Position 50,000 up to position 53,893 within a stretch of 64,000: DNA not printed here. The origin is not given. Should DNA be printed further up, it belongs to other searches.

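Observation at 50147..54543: Multicopper oxidase with an added N-terminal domain that is duplicated as a stand-alone secreted protein immediately upstream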

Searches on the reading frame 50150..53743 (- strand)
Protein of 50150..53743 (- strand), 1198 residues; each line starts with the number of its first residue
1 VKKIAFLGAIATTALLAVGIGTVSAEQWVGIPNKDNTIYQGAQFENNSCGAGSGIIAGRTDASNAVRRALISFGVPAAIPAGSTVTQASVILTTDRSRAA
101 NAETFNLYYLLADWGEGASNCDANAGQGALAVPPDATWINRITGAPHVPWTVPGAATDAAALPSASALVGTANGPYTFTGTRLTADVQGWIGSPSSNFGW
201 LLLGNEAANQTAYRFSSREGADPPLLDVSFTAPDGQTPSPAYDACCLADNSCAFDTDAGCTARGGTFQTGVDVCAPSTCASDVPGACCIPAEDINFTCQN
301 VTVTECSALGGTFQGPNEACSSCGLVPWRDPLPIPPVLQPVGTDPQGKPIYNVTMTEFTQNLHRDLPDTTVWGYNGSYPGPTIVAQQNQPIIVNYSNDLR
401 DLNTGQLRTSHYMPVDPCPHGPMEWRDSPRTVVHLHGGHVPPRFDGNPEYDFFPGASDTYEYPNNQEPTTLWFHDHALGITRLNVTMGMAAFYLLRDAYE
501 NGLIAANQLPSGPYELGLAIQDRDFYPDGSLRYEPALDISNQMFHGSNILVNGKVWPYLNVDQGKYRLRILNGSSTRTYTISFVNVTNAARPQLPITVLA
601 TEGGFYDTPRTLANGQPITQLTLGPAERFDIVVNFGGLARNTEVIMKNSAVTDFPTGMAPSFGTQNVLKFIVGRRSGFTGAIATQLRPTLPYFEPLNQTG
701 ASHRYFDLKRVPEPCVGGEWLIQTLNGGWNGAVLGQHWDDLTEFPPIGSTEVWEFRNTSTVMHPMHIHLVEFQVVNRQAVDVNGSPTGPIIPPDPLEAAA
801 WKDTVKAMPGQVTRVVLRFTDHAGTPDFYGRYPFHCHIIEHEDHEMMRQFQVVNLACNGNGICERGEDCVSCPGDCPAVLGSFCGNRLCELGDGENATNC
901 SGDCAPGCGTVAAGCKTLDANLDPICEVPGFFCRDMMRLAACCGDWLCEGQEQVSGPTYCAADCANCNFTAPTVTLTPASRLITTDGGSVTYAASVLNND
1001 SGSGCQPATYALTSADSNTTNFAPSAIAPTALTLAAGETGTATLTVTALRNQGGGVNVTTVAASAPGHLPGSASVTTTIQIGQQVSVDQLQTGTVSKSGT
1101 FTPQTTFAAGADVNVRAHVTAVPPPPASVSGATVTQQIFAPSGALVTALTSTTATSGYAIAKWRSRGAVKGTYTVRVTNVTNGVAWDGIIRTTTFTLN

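Call 4: search_protein_families(library=pfam, proteins=[window:50150-53743:-], max_evalue=1)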
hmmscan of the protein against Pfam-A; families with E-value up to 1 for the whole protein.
window:50150-53743:- (1198 aa): 2 families
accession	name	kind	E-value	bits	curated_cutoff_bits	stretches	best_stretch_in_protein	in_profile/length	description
PF07731.20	Cu-oxidase_2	-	1.6e-18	67.2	20.4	1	747-853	39-134/137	Multicopper oxidase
PF07732.21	Cu-oxidase_3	-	9.1e-16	58.4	21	2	368-400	14-46/119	Multicopper oxidase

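Call 5: search_protein_families(library=ncbifam, proteins=[window:50150-53743:-], max_evalue=1)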
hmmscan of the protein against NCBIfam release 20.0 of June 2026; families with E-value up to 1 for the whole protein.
window:50150-53743:- (1198 aa): 7 families
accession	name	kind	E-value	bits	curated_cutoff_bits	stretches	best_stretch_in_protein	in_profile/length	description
NF045554.1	AmiPhnlOxPhsA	equivalog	8.2e-75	252.5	950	2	325-652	1-339/581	O-aminophenol oxidase PhsA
NF008205.1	PRK10965.1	equivalog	1.6e-50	172.5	525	3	430-635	98-288/529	multicopper oxidase CueO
NF008135.0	PRK10883.1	equivalog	8.5e-24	83.9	581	2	436-639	104-289/471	cell division protein FtsP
NF033679.1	DNRLRE_dom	domain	3.2e-12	46.8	34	1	41-228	7-163/164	DNRLRE domain-containing protein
TIGR01480.1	copper_res_A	subfamily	1.1e-05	24.1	478.95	2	375-477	70-146/593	copper resistance system multicopper oxidase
TIGR03388.1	ascorbase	equivalog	0.0012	17.6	614.8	1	367-400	18-51/542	L-ascorbate oxidase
NF000405.1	HARLDQ_not_B3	exception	0.091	12.3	350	1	1058-1093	152-188/267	HARLDQ motif MBL-fold protein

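Call 30: find_homologous_proteins(query=window:50150-53743:-)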
Query window:50150-53743:- (1198 aa): 1655 proteins with E <= 0.001 among 8000 candidates; the best 120 are listed.
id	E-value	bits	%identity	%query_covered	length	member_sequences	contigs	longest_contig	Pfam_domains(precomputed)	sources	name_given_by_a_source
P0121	0.0e+0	2810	100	100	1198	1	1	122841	PF07731.21,PF07732.22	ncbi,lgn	-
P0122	0.0e+0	2086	74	100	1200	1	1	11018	PF07731.21,PF07732.22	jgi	-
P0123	0.0e+0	1730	65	98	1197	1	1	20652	PF07731.21,PF07732.22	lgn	-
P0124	0.0e+0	1473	57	99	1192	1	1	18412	PF07731.21,PF07732.22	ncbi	-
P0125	0.0e+0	1417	63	83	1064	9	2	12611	PF07731.21,PF07732.22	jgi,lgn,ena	-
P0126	0.0e+0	1160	53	89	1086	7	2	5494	PF07731.21,PF07732.22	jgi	-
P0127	0.0e+0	1151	52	90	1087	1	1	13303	PF07731.21,PF24517.3,PF07732.22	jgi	jgi:spore coat protein A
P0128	0.0e+0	1120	55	79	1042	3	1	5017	PF07731.21,PF00394.29,PF07732.22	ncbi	-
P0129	0.0e+0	1119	50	91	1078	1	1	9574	PF07731.21,PF24517.3,PF07732.22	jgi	jgi:spore coat protein A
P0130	0.0e+0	1110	57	74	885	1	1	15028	PF07731.21,PF07732.22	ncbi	ncbi:MAG: multicopper oxidase domain-containing protein, partial [bacterium]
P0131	1.9e-266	905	42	69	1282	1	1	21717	PF07731.21,PF00688.25,PF07732.22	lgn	-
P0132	3.9e-264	898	46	85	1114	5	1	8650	PF07731.21,PF24517.3,PF07732.22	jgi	jgi:spore coat protein A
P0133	1.9e-259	882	48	78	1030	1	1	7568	PF07731.21,PF07732.22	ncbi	-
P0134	7.3e-257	874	44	68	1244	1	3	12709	PF07731.21,PF07732.22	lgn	-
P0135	2.3e-256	872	47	78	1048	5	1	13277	PF07731.21,PF24517.3,PF07732.22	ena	-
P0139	3.3e-253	862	45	78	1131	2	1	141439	PF07731.21,PF24517.3,PF07732.22,PF18884.6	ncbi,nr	ncbi:MAG: multicopper oxidase domain-containing protein [Thiogranum sp.]|nr:multicopper oxidase doma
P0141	1.9e-252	859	48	78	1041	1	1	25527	PF07731.21,PF11617.14,PF24517.3,PF07732.22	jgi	jgi:spore coat protein A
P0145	2.8e-248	845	43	88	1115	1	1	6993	PF07731.21,PF24517.3,PF07732.22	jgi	jgi:spore coat protein A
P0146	3.5e-248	845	47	78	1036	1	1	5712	PF07731.21,PF24517.3,PF07732.22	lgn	-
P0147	4.3e-248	845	46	80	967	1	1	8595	PF07731.21,PF24517.3,PF07732.22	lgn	-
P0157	1.2e-242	827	45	80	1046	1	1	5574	PF07731.21,PF24517.3,PF07732.22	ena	-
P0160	3.5e-242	825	42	70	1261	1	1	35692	PF07731.21,PF24517.3,PF00688.25,PF07732.22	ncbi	-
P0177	1.0e-237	810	45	78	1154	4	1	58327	PF07731.21,PF24517.3,PF07732.22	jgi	jgi:spore coat protein A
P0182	1.4e-236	806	43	83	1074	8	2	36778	PF02412.24,PF07731.21,PF24517.3,PF07732.22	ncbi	-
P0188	2.6e-235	802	44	68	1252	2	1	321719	PF07731.21,PF07679.23,PF00688.25,PF07732.22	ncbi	ncbi:MAG: DNRLRE domain-containing protein [Phycisphaerales bacterium]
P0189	3.8e-235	802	43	85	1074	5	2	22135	PF07731.21,PF24517.3,PF07732.22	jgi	-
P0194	7.7e-233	794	45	78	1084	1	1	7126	PF07731.21,PF00404.25,PF24517.3,PF07732.22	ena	-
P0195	8.2e-233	794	44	69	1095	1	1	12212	PF07731.21,PF24517.3,PF06848.18,PF07732.22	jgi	jgi:FtsP/CotA-like multicopper oxidase with cupredoxin domain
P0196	3.4e-232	792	43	81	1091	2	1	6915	PF07731.21,PF24517.3,PF07732.22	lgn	-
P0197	3.7e-232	792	44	79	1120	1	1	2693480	PF07731.21,PF07732.22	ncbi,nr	ncbi:MAG: multicopper oxidase family protein [Nitrospiraceae bacterium]|nr:MAG: multicopper oxidase 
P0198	4.9e-232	791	44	69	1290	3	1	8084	PF07731.21,PF07679.23,PF13927.13,PF24517.3,PF07732.22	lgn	-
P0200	7.9e-232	791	42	85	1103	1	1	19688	PF07731.21,PF24517.3,PF07732.22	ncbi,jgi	-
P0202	1.4e-231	790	40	73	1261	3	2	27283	PF07731.21,PF24517.3,PF00688.25,PF06848.18,PF07732.22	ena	-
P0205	3.5e-231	789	44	69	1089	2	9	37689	PF07731.21,PF00394.29,PF24517.3,PF00688.25,PF07732.22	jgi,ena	-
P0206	4.2e-231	788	43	80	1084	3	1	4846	PF07731.21,PF24517.3,PF07732.22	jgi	jgi:spore coat protein A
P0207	9.4e-231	787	44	80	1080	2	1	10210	PF07731.21,PF24517.3,PF07732.22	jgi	jgi:spore coat protein A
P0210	6.3e-230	784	43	87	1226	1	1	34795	PF07731.21,PF24517.3,PF07732.22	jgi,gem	-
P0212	1.0e-229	784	44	70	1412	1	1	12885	PF07731.21,PF24517.3,PF07732.22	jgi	jgi:spore coat protein A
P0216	6.8e-229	781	43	80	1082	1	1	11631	PF07731.21,PF24517.3,PF05345.19,PF07732.22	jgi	jgi:spore coat protein A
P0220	5.0e-227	775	43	69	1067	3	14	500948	PF07731.21,PF24517.3,PF00688.25,PF00036.39,PF07732.22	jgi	jgi:spore coat protein A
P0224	2.1e-225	769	43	80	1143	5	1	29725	PF07731.21,PF24517.3,PF07732.22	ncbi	-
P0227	7.9e-225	768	42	87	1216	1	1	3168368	PF07731.21,PF07732.22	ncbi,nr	ncbi:MAG: multicopper oxidase domain-containing protein [Nitrospiraceae bacterium]|nr:MAG: multicopp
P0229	9.1e-225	767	45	78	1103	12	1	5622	PF07731.21,PF00404.25,PF24517.3,PF07732.22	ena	-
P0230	1.3e-224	767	44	78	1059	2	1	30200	PF07731.21,PF24517.3,PF07732.22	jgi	-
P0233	1.3e-223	764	44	80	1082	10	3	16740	PF07731.21,PF24517.3,PF07732.22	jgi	jgi:spore coat protein A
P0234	1.3e-223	763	41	68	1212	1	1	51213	PF07731.21,PF13927.13,PF24517.3,PF07732.22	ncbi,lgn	-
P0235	1.3e-223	763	44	81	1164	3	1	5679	PF07731.21,PF24517.3,PF07732.22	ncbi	ncbi:MAG: multicopper oxidase domain-containing protein, partial [Gammaproteobacteria bacterium]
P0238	1.4e-222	760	43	69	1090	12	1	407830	PF07731.21,PF00394.29,PF24517.3,PF13860.13,PF07732.22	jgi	jgi:spore coat protein A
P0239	1.6e-222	760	43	69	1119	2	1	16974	PF07731.21,PF24517.3,PF13860.13,PF07732.22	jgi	jgi:FtsP/CotA-like multicopper oxidase with cupredoxin domain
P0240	2.7e-222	759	44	77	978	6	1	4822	PF07731.21,PF24517.3,PF07732.22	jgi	jgi:spore coat protein A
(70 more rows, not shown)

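Call 35: find_encoding_contigs(protein=P0197, flank=7000, max_places=1)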
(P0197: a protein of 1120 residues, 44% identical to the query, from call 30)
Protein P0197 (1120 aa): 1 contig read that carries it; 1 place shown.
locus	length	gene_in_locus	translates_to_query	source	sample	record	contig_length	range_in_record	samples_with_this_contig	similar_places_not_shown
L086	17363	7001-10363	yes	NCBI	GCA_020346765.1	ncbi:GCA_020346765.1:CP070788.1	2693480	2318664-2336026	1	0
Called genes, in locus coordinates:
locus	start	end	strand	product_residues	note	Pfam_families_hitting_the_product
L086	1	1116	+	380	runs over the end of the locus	PF02776:TPP_enzyme_N (weak), PF02775:TPP_enzyme_C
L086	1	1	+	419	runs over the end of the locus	PF00291:PALP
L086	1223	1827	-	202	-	PF14321:DUF4382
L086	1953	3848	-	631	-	PF00999:Na_H_Exchanger, PF02254:TrkA_N, PF27452:KefB_C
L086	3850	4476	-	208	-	PF02525:Flavodoxin_2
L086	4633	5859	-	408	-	PF00563:EAL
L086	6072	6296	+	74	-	-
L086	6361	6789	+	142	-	-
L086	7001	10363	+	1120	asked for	PF07732:Cu-oxidase_3 (weak), PF07731:Cu-oxidase_2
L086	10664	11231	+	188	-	PF00158:Sigma54_activat, PF25601:AAA_lid_14, PF02954:HTH_8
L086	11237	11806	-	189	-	PF02887:PK_C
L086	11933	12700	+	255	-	PF03819:MazG, PF01503:PRA-PH, PF03819:MazG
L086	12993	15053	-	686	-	PF03968:LptD_N (faint), PF19838:LptD_2, PF04453:LptD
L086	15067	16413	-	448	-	PF08245:Mur_ligase_M, PF27239:FOL3_C, PF02875:Mur_ligase_C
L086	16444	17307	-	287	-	PF17848:Zn_ribbon_ACC, PF01039:Carboxyl_trans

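Call 36: find_encoding_contigs(protein=P0139, flank=7000, max_places=1)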
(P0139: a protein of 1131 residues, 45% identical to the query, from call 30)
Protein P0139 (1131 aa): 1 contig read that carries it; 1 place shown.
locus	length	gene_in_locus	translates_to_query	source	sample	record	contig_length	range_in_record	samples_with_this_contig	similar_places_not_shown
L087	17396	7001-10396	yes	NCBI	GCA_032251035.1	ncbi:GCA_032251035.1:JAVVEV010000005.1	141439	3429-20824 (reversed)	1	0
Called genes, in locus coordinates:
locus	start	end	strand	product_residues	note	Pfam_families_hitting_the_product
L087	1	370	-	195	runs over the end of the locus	PF04011:LemA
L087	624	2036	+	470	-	PF01464:SLT, PF01476:LysM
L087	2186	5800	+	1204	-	PF26300:PEPCK_PPi_lobe_2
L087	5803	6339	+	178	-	PF13462:Thioredoxin_4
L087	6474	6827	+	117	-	-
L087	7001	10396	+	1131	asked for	PF24517:CBM96 (faint), PF07732:Cu-oxidase_3, PF07731:Cu-oxidase_2, PF18884:TSP3_bac (faint)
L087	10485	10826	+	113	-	PF00072:Response_reg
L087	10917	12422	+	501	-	PF08240:ADH_N, PF00107:ADH_zinc_N, PF04055:Radical_SAM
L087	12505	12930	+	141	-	PF00571:CBS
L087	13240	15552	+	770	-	PF00989:PAS, PF08448:PAS_4, PF13426:PAS_9, PF00990:GGDEF, PF00563:EAL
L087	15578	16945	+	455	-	PF02812:ELFV_dehydrog_N, PF00208:ELFV_dehydrog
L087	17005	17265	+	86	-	PF16691:DUF5062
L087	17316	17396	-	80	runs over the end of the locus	-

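Call 37: find_encoding_contigs(protein=P0188, flank=7000, max_places=1)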
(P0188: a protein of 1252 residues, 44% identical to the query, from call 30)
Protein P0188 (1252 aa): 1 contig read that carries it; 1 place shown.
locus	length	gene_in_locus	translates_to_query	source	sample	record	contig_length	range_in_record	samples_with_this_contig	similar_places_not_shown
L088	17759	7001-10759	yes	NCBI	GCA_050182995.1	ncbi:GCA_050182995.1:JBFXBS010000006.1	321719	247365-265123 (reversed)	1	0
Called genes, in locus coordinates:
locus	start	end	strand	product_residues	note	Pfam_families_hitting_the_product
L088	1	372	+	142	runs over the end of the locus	-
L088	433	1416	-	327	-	-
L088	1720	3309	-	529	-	-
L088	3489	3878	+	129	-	-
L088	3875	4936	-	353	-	PF01699:Na_Ca_ex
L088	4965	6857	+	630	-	PF00578:AhpC-TSA (weak), PF08534:Redoxin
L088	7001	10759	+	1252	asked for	PF00688:TGFb_propeptide (faint), PF07732:Cu-oxidase_3, PF07731:Cu-oxidase_2, PF07679:I-set (weak)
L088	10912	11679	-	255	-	-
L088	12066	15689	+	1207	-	PF04313:HSDR_N (faint), PF20464:MmeI_N (faint), PF02384:N6_Mtase (weak), PF20473:MmeI_Mtase, PF07669:Eco57I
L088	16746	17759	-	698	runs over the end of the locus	PF21959:DUF6923 (faint)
